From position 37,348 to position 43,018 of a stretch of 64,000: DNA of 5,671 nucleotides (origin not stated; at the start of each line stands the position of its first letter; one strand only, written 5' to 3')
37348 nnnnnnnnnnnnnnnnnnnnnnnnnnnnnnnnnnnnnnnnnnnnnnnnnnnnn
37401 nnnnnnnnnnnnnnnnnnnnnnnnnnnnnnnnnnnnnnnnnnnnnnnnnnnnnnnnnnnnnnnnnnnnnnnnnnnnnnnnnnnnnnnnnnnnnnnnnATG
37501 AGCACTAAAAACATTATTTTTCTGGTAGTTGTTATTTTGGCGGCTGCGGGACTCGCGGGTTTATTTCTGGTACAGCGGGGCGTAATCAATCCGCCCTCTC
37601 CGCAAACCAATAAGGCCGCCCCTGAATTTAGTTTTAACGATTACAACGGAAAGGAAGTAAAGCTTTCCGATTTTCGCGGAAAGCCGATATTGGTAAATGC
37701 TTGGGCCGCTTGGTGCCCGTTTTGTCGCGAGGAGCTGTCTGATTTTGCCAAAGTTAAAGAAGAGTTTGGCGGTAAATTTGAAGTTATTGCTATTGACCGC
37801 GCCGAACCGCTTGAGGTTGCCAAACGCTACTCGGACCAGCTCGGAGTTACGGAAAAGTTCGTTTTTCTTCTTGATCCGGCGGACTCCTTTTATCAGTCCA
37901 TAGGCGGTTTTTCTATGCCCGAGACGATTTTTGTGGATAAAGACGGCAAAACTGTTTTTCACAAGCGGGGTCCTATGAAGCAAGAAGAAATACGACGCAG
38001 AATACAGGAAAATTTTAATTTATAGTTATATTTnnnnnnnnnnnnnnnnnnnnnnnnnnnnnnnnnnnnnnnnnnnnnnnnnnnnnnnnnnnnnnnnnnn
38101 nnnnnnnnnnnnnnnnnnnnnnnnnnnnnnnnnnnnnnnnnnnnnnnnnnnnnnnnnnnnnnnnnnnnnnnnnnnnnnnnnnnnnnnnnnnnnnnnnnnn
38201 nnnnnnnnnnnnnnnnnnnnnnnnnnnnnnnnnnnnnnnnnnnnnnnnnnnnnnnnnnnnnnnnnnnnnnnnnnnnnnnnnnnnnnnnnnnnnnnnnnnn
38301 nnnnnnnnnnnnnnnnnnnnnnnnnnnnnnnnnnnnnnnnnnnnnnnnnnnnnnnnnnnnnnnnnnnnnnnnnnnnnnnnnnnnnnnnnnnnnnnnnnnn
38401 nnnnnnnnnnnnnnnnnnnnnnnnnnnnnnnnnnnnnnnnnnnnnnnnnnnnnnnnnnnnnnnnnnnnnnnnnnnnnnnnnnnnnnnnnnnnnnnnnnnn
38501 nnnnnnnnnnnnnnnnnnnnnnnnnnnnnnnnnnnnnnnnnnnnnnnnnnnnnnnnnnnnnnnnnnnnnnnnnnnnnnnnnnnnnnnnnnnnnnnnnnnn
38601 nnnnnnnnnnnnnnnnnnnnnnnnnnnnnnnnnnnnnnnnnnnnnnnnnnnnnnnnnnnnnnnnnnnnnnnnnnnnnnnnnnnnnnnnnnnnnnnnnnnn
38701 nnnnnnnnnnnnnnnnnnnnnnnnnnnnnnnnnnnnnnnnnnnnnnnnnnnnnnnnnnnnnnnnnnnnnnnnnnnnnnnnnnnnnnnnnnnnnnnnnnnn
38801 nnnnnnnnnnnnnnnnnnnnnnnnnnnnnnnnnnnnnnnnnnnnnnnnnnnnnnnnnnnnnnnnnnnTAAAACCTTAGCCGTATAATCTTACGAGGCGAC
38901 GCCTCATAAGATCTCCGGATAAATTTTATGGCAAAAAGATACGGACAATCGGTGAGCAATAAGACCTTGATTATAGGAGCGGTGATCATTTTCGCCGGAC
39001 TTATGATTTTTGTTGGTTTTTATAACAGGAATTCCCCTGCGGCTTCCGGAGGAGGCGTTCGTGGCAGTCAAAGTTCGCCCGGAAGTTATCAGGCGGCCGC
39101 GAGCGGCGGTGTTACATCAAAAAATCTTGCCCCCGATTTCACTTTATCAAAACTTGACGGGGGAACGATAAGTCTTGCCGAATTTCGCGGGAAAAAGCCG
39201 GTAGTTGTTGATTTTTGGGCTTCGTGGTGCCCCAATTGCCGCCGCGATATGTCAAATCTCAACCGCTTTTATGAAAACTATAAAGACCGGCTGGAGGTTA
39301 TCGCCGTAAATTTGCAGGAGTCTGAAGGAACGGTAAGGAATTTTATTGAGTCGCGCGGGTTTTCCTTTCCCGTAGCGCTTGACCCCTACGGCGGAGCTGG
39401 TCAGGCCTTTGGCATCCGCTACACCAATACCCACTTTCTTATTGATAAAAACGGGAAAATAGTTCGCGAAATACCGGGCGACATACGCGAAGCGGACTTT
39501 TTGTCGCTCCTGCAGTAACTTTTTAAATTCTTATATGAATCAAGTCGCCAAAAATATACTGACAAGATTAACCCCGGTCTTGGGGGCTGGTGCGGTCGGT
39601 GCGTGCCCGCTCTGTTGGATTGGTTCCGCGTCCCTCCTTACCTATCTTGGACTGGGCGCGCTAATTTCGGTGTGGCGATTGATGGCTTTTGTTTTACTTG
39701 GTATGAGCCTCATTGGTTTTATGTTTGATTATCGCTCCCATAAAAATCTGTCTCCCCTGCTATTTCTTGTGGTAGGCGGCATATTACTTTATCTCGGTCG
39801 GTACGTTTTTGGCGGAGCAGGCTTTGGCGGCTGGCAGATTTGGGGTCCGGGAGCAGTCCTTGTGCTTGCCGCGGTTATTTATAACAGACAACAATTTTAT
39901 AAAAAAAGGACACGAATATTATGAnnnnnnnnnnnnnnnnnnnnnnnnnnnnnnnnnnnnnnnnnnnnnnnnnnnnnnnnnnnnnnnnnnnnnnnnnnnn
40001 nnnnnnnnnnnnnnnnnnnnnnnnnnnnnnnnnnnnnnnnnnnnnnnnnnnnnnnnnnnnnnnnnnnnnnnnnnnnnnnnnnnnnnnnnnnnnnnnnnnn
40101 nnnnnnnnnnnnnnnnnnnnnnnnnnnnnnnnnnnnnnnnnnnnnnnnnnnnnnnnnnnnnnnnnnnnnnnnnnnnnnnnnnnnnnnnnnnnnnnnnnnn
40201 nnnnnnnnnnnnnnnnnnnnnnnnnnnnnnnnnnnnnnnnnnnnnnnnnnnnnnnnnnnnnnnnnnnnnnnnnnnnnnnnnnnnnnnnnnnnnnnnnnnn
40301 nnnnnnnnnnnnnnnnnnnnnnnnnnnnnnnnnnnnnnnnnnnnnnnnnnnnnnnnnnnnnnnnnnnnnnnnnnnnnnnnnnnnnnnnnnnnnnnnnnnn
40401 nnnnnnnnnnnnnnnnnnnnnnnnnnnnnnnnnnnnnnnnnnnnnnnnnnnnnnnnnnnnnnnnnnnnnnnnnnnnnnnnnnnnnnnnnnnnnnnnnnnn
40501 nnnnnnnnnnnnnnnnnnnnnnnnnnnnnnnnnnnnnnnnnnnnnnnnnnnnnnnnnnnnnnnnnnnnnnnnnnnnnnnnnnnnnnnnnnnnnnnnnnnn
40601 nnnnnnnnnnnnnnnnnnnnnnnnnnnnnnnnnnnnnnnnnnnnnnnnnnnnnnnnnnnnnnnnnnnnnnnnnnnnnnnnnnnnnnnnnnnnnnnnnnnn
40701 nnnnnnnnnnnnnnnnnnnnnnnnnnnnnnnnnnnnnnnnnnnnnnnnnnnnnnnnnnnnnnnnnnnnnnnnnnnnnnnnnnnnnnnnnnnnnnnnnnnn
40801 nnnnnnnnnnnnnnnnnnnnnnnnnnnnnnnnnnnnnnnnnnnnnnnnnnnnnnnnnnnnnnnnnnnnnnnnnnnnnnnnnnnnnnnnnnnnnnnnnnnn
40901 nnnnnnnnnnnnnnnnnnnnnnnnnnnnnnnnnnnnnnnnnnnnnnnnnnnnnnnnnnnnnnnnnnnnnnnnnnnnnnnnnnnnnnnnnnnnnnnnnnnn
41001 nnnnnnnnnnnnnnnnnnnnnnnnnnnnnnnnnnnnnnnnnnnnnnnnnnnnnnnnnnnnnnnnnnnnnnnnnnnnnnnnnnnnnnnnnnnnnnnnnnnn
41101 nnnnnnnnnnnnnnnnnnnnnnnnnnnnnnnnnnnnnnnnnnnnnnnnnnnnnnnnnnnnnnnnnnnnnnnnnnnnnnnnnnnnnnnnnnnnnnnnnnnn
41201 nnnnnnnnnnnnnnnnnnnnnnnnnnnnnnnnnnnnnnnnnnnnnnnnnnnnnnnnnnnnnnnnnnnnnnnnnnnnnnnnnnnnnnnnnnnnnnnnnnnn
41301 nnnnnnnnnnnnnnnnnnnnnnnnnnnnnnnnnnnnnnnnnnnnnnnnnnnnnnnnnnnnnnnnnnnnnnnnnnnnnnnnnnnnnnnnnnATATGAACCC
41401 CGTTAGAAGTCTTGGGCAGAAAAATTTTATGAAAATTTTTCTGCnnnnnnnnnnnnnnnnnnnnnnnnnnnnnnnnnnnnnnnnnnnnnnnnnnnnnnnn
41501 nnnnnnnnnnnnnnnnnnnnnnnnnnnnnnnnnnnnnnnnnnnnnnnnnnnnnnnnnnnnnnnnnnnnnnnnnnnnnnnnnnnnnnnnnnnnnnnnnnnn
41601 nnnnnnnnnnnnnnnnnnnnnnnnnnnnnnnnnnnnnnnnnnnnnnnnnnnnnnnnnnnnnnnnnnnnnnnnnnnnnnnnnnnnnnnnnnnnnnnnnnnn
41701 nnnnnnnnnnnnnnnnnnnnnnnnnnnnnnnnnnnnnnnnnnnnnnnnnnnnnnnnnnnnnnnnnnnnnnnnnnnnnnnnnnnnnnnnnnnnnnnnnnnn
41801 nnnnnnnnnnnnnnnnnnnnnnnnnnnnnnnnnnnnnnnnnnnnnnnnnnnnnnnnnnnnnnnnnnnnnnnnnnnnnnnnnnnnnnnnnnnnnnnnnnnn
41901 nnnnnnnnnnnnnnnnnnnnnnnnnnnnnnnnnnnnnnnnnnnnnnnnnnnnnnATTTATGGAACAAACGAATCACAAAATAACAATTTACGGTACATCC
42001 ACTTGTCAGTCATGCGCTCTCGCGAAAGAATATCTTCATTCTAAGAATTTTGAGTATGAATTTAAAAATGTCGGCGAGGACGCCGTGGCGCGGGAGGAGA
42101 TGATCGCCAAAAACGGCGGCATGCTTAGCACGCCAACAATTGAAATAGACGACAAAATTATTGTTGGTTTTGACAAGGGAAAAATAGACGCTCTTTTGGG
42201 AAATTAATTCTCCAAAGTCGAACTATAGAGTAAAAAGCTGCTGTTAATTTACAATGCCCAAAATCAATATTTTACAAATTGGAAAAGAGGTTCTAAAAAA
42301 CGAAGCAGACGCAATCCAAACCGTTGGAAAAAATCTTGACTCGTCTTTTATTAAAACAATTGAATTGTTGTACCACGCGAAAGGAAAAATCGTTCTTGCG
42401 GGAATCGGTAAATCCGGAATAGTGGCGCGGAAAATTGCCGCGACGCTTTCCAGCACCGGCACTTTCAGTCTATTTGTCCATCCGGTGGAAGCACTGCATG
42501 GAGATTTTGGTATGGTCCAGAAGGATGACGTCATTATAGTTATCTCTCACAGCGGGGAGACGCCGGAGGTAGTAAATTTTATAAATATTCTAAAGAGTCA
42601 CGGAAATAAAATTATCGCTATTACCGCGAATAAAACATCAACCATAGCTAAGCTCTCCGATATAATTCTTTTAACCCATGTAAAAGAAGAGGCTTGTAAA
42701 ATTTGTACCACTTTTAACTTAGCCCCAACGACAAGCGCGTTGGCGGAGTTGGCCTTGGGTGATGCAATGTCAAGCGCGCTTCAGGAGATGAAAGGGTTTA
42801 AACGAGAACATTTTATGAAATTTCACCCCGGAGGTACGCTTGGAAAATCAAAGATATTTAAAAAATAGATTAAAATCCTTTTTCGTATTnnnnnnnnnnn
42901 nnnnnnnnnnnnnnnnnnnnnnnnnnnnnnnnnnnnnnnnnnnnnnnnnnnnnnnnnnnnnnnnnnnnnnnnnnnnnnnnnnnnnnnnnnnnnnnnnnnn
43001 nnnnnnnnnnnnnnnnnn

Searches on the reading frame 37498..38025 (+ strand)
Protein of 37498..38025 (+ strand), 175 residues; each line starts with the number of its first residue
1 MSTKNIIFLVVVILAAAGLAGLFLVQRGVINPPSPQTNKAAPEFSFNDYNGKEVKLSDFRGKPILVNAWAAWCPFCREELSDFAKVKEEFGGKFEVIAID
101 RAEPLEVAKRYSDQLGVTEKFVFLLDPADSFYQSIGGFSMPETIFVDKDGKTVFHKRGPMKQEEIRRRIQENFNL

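Call 4: search_protein_families(library=pfam, proteins=[window:37498-38025:+], max_evalue=0.01)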
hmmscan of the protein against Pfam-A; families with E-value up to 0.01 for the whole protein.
window:37498-38025:+ (175 aa): 7 families
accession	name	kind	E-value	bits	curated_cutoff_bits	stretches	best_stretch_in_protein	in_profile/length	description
PF08534.16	Redoxin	-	3.4e-22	79.3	26.6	1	37-163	2-139/148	Redoxin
PF00578.27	AhpC-TSA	-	2.5e-20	73.1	26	1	38-151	2-120/124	AhpC/TSA family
PF00085.26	Thioredoxin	-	4.2e-07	30.4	23.5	1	61-111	18-68/103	Thioredoxin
PF13098.12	Thioredoxin_2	-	1.4e-06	29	27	1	61-167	5-102/104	Thioredoxin-like domain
PF13905.12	Thioredoxin_8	-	6.9e-05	23.6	27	1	61-151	1-93/94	Thioredoxin-like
PF00255.25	GSHPx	-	0.0015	18.6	27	1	43-92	3-51/108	Glutathione peroxidase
PF02630.20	SCO1-SenC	-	0.0046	17.3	22.8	1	42-93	2-54/134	SCO1/SenC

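Call 7: search_protein_families(library=ncbifam, proteins=[window:37498-38025:+], max_evalue=1)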
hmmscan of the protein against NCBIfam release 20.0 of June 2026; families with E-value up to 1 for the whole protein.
window:37498-38025:+ (175 aa): 25 families
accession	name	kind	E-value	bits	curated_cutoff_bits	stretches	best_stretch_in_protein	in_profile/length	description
NF002854.0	PRK03147.1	subfamily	5.9e-22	78.4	170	1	5-169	6-169/176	thiol-disulfide oxidoreductase ResA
NF047696.1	ThlDiSintTplARhiz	equivalog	4.3e-21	75.7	230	1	36-161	72-202/219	thiol:disulfide interchange protein TlpA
TIGR00385.1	dsbE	subfamily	2.3e-14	53.4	123.15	1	29-170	28-168/173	DsbE family thiol:disulfide interchange protein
NF041054.1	WAxxUGC_long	equivalog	5.7e-13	48.9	300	1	38-155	81-197/354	ResA-like WAxxUGC motif-containing protein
NF041202.1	StoA_CxxC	exception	3.3e-11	43.3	210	1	29-167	21-159/163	endospore biogenesis thiol-disulfide oxidoreductase StoA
NF040769.1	SelL_rel_redox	subfamily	3.5e-10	39.8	120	1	40-136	2-99/173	SelL-related redox protein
NF011941.0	PRK15412.1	equivalog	1.9e-08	34.1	359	1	31-161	35-164/185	thiol:disulfide interchange protein DsbE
TIGR01068.1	thioredoxin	equivalog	1.2e-07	31.8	96.8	1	62-111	15-64/101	thioredoxin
NF010625.0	PRK14018.1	equivalog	7.7e-07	28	522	1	30-170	27-170/521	bifunctional peptide-methionine (S)-S-oxide reductase MsrA/peptide-methionine (R)-S-oxide reductase MsrB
NF038285.1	deiodinase_rel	hypoth_equivalog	0.00013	21.5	250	1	33-99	174-242/347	deiodinase family protein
NF008229.0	PRK10996.1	equivalog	0.00022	21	125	1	61-111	52-102/141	thioredoxin TrxC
NF006960.0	PRK09437.1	equivalog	0.00025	21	140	1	38-103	7-74/156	thioredoxin-dependent thiol peroxidase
TIGR02540.1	gpx7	equivalog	0.00076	19.3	207.3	1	44-99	5-61/153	putative glutathione peroxidase Gpx7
NF053650.1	PerredPrxQDein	equivalog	0.0014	18.7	260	1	42-139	2-97/148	thioredoxin-dependent peroxiredoxin PrxQ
TIGR02661.1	MauD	equivalog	0.0025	17.3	188.6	1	34-116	45-126/189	methylamine dehydrogenase accessory protein MauD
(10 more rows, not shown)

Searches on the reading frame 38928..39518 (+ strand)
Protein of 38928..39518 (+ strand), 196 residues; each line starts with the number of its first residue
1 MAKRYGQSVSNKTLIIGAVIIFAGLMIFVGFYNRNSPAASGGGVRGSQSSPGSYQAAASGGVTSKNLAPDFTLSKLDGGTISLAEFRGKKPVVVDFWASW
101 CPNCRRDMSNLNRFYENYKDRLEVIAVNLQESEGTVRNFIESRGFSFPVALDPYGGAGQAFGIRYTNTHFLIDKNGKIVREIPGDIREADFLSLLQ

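Call 4: search_protein_families(library=pfam, proteins=[window:38928-39518:+], max_evalue=0.01)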
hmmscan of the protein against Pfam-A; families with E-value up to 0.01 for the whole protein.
window:38928-39518:+ (196 aa): 6 families
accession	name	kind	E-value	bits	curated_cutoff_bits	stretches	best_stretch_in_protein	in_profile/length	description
PF00578.27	AhpC-TSA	-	1.5e-27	96.4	26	1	67-179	4-122/124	AhpC/TSA family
PF08534.16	Redoxin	-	6.2e-27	94.6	26.6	1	65-187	3-137/148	Redoxin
PF13905.12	Thioredoxin_8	-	3.8e-16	59.6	27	1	90-178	2-94/94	Thioredoxin-like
PF13098.12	Thioredoxin_2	-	2e-10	41.4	27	1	89-195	5-104/104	Thioredoxin-like domain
PF00085.26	Thioredoxin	-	2e-09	37.8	23.5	1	89-138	18-67/103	Thioredoxin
PF13911.12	AhpC-TSA_2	-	0.0032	18.3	27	1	119-172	11-63/114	AhpC/TSA antioxidant enzyme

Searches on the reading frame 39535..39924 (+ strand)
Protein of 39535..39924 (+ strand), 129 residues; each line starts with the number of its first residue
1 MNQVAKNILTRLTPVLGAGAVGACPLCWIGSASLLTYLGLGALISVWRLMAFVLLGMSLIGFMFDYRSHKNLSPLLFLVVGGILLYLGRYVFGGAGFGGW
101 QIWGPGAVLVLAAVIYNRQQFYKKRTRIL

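Call 4: search_protein_families(library=pfam, proteins=[window:39535-39924:+], max_evalue=0.01)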
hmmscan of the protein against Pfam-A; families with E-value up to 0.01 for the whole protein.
window:39535-39924:+ (129 aa): 1 family
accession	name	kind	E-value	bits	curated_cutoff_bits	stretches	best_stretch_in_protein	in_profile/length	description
PF03203.19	MerC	-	0.00077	20.5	27.6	1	31-117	18-106/108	MerC mercury resistance protein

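Call 7: search_protein_families(library=ncbifam, proteins=[window:39535-39924:+], max_evalue=1)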
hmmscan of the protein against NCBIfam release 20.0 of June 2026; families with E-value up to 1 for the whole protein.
window:39535-39924:+ (129 aa): 2 families
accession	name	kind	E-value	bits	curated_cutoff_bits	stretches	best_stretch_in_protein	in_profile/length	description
NF043080.1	MMSYN1_0166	equivalog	0.079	11.9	370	1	4-92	210-297/307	oligopeptide ABC transporter permease OppC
TIGR01065.1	hlyIII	subfamily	0.19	11.2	172.2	1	46-95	124-173/204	hemolysin III family protein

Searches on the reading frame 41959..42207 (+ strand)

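Call 11: search_protein_families(library=pfam, proteins=[window:41959-42207:+], max_evalue=0.01)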
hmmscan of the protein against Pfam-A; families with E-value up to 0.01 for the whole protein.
window:41959-42207:+ (82 aa): 5 families
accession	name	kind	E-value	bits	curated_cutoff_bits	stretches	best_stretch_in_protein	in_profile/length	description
PF00462.30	Glutaredoxin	-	2.6e-12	47.2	22.9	1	8-68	1-60/60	Glutaredoxin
PF13417.12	GST_N_3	-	0.00026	21.7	22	1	11-69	2-58/75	Glutathione S-transferase, N-terminal domain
PF13192.12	Thioredoxin_3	-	0.00063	20.2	24.8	1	7-69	2-61/76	Thioredoxin domain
PF13462.12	Thioredoxin_4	-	0.0068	17.1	23.2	0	41-68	123-150/165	Thioredoxin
PF05768.20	Glrx-like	-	0.0099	16.6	26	0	7-41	1-39/77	Glutaredoxin-like domain (DUF836)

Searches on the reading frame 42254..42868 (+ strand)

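Call 11: search_protein_families(library=pfam, proteins=[window:42254-42868:+], max_evalue=0.01)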
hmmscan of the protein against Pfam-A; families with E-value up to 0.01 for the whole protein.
window:42254-42868:+ (204 aa): 2 families
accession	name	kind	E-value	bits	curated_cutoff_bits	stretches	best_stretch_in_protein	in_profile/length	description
PF01380.27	SIS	-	1e-28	100.2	25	1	39-172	2-128/131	SIS domain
PF13580.11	SIS_2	-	5.9e-09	36.5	27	1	88-124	101-137/138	SIS domain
